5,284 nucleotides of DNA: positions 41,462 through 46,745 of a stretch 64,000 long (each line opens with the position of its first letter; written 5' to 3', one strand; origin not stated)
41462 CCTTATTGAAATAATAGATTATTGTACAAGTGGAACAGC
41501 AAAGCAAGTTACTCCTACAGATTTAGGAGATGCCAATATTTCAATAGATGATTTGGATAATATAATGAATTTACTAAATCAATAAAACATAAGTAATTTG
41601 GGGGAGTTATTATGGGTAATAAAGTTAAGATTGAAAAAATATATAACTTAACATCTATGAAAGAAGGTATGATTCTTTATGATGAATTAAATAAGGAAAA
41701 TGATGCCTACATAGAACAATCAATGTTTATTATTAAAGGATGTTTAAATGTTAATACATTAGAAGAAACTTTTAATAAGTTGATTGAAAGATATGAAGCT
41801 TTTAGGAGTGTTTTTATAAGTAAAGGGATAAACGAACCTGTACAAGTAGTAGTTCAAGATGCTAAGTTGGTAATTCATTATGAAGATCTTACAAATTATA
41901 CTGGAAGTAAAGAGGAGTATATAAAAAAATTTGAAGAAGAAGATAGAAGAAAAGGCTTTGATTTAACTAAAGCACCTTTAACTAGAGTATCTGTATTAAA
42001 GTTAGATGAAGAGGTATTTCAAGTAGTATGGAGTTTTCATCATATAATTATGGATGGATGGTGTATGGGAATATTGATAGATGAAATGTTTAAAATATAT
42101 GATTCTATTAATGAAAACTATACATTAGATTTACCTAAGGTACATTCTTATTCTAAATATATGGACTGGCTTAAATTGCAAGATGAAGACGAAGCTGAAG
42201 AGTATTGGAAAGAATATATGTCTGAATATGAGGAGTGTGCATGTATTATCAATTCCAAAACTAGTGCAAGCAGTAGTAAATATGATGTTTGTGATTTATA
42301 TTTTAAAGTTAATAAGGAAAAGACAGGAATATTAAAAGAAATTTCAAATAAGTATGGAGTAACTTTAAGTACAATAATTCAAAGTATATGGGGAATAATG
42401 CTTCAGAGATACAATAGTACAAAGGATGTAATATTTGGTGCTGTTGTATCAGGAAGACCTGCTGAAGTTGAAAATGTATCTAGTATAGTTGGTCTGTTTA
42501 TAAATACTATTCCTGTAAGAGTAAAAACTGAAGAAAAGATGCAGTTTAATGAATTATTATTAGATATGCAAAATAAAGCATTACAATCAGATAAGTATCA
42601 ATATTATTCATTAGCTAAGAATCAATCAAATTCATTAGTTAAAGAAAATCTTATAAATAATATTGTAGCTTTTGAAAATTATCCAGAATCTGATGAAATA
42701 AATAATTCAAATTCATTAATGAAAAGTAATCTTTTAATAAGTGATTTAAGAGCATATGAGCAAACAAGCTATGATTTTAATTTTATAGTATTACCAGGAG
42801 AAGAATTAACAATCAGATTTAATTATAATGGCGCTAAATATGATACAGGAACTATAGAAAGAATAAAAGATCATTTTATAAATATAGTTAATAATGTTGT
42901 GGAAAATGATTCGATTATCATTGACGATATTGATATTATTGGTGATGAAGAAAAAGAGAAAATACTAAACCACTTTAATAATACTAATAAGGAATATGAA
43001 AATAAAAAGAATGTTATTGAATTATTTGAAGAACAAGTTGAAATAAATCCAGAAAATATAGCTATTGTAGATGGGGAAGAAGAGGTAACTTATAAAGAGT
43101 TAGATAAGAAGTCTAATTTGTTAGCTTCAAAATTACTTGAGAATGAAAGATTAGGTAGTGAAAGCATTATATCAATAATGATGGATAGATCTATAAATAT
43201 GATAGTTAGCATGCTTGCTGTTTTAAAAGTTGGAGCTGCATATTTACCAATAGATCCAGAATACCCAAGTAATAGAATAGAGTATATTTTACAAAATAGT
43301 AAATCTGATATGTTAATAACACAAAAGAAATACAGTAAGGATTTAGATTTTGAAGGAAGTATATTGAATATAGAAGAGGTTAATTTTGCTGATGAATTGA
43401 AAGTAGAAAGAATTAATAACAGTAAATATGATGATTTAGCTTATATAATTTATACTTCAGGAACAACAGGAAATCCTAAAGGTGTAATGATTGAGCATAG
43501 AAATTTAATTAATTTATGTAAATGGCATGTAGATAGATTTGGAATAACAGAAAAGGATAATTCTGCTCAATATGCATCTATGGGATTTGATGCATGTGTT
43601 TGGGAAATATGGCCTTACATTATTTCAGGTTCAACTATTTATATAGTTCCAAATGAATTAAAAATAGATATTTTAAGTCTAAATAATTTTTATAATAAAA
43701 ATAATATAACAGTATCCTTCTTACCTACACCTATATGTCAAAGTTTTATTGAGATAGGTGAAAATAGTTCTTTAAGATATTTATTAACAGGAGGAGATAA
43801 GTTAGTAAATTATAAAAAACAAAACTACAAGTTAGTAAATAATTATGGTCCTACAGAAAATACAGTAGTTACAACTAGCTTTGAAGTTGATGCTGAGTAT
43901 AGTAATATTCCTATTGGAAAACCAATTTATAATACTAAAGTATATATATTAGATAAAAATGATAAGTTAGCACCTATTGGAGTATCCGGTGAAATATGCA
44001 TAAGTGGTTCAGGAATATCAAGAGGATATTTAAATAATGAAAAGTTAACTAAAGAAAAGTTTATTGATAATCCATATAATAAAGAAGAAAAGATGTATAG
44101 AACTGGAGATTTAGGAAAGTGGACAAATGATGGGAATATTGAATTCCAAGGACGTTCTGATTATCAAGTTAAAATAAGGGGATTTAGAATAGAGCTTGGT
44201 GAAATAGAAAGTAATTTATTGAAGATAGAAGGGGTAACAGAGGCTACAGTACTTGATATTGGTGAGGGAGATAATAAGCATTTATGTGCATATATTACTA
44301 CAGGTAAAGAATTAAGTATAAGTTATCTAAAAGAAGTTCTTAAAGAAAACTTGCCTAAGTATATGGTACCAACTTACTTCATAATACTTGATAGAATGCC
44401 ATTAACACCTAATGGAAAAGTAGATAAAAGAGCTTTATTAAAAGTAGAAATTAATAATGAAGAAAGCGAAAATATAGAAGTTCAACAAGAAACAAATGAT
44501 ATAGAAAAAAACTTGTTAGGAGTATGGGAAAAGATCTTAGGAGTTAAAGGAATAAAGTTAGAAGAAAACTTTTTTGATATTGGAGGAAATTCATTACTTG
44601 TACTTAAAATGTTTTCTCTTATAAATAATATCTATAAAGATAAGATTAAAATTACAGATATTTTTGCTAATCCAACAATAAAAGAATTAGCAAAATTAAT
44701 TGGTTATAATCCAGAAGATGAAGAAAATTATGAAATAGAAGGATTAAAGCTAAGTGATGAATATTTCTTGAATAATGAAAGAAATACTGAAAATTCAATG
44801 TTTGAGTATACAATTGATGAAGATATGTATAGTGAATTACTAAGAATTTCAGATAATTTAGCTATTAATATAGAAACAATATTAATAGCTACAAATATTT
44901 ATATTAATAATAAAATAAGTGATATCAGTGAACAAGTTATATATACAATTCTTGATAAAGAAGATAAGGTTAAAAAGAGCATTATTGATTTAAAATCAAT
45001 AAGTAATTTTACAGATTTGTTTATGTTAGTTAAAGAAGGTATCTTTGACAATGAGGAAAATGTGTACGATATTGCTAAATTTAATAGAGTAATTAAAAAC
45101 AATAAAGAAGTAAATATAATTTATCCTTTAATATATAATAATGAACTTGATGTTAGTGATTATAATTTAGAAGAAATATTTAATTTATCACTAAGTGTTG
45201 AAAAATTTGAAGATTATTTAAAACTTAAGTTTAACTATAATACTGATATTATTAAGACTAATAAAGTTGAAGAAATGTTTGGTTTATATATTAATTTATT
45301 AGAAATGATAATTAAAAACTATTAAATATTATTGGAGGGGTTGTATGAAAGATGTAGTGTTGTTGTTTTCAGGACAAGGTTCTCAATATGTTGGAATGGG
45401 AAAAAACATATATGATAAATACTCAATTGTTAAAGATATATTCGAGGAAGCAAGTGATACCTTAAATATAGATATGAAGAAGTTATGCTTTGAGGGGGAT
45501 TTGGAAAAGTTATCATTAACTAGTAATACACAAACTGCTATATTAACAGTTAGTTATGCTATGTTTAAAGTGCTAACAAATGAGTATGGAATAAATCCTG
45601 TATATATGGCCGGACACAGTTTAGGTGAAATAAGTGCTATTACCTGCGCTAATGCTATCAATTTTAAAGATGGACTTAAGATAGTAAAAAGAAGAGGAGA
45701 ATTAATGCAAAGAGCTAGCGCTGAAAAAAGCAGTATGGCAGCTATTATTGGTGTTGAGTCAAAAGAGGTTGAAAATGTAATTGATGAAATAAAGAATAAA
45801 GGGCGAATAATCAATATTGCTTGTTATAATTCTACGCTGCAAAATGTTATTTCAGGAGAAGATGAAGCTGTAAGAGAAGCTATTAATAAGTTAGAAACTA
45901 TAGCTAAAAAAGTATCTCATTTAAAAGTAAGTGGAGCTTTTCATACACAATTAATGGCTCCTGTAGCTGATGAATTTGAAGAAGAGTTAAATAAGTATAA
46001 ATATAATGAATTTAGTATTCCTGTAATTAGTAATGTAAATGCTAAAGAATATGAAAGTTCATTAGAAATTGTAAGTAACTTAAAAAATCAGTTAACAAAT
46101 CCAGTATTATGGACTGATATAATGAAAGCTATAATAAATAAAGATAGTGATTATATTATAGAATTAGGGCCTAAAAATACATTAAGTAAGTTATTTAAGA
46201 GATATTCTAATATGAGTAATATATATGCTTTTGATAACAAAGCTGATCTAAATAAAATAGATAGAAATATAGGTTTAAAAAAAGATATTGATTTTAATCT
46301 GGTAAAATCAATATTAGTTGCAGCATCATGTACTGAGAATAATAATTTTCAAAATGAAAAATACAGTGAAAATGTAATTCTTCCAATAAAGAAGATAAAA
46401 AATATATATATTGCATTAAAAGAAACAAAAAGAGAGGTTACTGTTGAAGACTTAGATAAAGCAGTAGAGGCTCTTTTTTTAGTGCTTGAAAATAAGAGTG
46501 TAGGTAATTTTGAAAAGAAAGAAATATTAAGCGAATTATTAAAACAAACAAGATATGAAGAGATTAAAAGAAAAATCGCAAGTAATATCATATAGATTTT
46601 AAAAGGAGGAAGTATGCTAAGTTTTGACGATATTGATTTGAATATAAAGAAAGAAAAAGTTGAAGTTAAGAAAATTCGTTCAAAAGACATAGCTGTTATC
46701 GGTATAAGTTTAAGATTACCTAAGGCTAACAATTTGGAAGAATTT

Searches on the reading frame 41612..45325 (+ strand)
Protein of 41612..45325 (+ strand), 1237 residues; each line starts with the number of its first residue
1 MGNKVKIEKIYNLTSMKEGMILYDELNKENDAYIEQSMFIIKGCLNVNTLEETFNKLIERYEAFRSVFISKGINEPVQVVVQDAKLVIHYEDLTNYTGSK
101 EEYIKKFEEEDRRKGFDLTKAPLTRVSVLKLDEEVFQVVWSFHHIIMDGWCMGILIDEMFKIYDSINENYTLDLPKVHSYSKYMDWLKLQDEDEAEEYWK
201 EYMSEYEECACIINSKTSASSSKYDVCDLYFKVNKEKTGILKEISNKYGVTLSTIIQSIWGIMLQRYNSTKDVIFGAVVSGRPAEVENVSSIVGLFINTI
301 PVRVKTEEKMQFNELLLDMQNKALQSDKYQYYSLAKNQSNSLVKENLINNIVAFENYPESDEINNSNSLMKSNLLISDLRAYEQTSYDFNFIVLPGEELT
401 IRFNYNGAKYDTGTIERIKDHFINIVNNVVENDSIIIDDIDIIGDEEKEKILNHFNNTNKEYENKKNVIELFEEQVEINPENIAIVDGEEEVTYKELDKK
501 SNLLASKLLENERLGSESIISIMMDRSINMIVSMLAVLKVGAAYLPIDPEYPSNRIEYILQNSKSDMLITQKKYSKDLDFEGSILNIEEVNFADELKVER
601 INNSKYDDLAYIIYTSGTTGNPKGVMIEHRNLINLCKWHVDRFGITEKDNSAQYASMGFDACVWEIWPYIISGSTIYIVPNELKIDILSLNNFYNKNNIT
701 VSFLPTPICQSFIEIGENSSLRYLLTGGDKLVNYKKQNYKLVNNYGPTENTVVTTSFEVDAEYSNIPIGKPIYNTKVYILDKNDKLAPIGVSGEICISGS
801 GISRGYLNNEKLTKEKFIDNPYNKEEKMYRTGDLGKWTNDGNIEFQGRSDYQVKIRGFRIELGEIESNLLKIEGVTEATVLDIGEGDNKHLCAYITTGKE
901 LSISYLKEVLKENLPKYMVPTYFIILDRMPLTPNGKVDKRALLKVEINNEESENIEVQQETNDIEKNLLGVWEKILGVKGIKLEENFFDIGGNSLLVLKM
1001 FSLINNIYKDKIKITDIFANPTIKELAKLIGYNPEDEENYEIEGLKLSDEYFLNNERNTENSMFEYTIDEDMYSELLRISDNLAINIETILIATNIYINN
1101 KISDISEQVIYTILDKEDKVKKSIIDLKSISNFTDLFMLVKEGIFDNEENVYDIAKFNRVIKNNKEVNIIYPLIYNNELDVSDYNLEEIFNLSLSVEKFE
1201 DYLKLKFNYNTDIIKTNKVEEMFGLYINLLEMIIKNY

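Call 4: search_protein_families(library=pfam, proteins=[window:41612-45325:+], max_evalue=0.01)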
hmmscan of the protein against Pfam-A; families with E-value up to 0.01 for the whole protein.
window:41612-45325:+ (1237 aa): 4 families
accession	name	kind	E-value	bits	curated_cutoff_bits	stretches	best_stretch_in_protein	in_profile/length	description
PF00668.25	Condensation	-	2.9e-110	369.5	30.6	1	8-452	2-456/456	Condensation domain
PF00501.34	AMP-binding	-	3e-75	253.9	29.9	1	472-807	1-384/384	AMP-binding enzyme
PF00550.31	PP-binding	-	9.9e-11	42.2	20.8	1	968-1030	3-67/67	Phosphopantetheine attachment site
PF13193.12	AMP-binding_C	-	3.5e-08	34.7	24.5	1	864-936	1-76/76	AMP-binding enzyme C-terminal domain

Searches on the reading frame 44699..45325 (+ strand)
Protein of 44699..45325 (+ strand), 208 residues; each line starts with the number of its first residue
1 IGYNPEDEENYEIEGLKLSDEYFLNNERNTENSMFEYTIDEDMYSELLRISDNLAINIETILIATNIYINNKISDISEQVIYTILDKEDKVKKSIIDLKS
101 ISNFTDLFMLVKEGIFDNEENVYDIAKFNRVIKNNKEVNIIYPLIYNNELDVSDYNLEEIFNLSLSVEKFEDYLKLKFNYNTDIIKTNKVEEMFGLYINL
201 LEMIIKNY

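Call 29: search_protein_families(library=pfam, proteins=[window:44699-45325:+], max_evalue=1)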
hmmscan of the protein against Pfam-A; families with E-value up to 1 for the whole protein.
window:44699-45325:+ (208 aa): 1 family
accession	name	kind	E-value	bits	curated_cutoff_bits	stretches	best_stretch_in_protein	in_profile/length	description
PF00668.25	Condensation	-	0.0023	17.1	30.6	1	157-207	386-436/456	Condensation domain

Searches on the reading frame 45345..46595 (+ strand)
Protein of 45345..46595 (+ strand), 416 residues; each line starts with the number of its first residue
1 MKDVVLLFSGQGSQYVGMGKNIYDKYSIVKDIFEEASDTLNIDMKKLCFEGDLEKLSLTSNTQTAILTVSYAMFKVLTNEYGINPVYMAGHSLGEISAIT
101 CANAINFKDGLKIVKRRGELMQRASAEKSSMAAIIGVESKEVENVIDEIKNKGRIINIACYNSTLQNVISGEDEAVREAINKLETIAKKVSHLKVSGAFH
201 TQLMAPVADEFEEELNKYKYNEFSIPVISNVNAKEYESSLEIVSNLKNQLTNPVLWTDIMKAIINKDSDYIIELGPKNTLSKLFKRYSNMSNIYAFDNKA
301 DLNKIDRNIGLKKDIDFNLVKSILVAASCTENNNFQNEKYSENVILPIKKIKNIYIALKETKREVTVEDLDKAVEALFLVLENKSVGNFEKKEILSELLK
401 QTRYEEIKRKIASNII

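Call 4: search_protein_families(library=pfam, proteins=[window:45345-46595:+], max_evalue=0.01)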
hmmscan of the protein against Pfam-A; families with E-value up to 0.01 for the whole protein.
window:45345-46595:+ (416 aa): 4 families
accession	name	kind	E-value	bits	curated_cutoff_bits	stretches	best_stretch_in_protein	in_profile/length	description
PF00698.26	Acyl_transf_1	-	3.9e-32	112.4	32.7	1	7-285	3-276/319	Acyl transferase domain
PF16073.10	SAT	-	0.00011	22.3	22.8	1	102-200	136-239/239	Starter unit:ACP transacylase in aflatoxin biosynthesis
PF21563.3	Mcp40H-20_sensor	-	0.0067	17.1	27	0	137-210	14-88/112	Methyl-accepting chemotaxis sensory transducer, class 40H, sensor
PF04025.18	RemA-like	-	0.0068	16.9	26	0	130-189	14-72/73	Extracellular matrix regulatory protein A-like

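Call 46: search_protein_families(library=ncbifam, proteins=[window:45345-46595:+], max_evalue=0.001)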
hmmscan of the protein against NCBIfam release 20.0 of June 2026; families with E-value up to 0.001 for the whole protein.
window:45345-46595:+ (416 aa): 8 families
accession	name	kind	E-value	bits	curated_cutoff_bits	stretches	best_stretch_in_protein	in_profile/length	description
TIGR00128.1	fabD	equivalog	2.1e-90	303.1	260.9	1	4-288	3-287/290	ACP S-malonyltransferase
TIGR03131.1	malonate_mdcH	equivalog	3.1e-64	217.3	297.9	1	5-299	2-287/297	malonate decarboxylase subunit epsilon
NF045894.1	PKS_plus_SDR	equivalog_domain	9e-52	176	1740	1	3-288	531-815/1515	type I polyketide synthase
TIGR02813.1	omega_3_PfaA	subfamily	7.8e-41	138.9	1010.1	1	3-319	580-904/2582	polyketide-type polyunsaturated fatty acid synthase PfaA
NF040607.1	mycolic_Pks13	equivalog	7.3e-27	93.3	2100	1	4-277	665-943/1680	polyketide synthase Pks13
NF037940.1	PKS_MbtD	equivalog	1.9e-22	79.2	1150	1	6-274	94-360/978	mycobactin polyketide synthase MbtD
NF037941.1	PKS_NbtC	equivalog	3.6e-21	74.9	1150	1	4-228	97-324/1027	nocobactin polyketide synthase NbtC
NF041183.1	Pks2_ls1_myc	equivalog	1.5e-19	68.5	2400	1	5-284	534-810/2086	sulfolipid-1 biosynthesis phthioceranic/hydroxyphthioceranic acid synthase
